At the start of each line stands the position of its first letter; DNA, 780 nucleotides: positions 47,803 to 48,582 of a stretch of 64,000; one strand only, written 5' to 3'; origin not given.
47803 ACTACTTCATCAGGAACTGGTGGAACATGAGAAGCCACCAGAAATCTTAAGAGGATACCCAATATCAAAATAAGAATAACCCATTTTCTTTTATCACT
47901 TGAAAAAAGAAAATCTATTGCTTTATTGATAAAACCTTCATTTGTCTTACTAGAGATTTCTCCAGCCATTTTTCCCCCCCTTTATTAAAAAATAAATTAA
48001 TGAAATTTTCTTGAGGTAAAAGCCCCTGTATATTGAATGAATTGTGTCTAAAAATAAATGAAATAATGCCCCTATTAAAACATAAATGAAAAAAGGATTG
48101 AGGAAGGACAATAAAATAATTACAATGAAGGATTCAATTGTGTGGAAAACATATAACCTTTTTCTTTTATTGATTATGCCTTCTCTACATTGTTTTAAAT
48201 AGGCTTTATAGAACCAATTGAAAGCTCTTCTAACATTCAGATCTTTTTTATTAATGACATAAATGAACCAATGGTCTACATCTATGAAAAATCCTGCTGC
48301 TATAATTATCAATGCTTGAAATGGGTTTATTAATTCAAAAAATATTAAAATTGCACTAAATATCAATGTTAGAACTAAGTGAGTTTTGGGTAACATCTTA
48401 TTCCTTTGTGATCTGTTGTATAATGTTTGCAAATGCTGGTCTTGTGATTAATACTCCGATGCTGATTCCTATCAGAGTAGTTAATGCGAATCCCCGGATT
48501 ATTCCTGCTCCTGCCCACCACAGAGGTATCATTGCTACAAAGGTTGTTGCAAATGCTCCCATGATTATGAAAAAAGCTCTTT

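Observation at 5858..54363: ~48 kb near-contiguous glycoconjugate island wedged between two ribosomal-protein blocks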

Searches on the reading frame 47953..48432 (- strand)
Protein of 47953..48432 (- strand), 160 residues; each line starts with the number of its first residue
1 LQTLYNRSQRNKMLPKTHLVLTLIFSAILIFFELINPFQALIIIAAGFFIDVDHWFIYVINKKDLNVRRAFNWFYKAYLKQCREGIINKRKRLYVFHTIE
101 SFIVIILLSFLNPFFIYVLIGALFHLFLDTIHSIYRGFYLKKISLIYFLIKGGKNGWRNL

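Call 7: search_protein_families(library=pfam, proteins=[window:47953-48432:-])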
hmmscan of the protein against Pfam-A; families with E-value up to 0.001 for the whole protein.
window:47953-48432:- (160 aa): 0 families

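Call 15: search_protein_families(library=pfam, max_evalue=1, proteins=[window:47953-48432:-])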
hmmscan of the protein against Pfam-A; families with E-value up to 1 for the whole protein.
window:47953-48432:- (160 aa): 1 family
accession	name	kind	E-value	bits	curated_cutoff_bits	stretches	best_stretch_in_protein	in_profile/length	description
PF04307.19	YdjM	-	0.0093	15.9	29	1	13-133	1-110/176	YdjM inner membrane protein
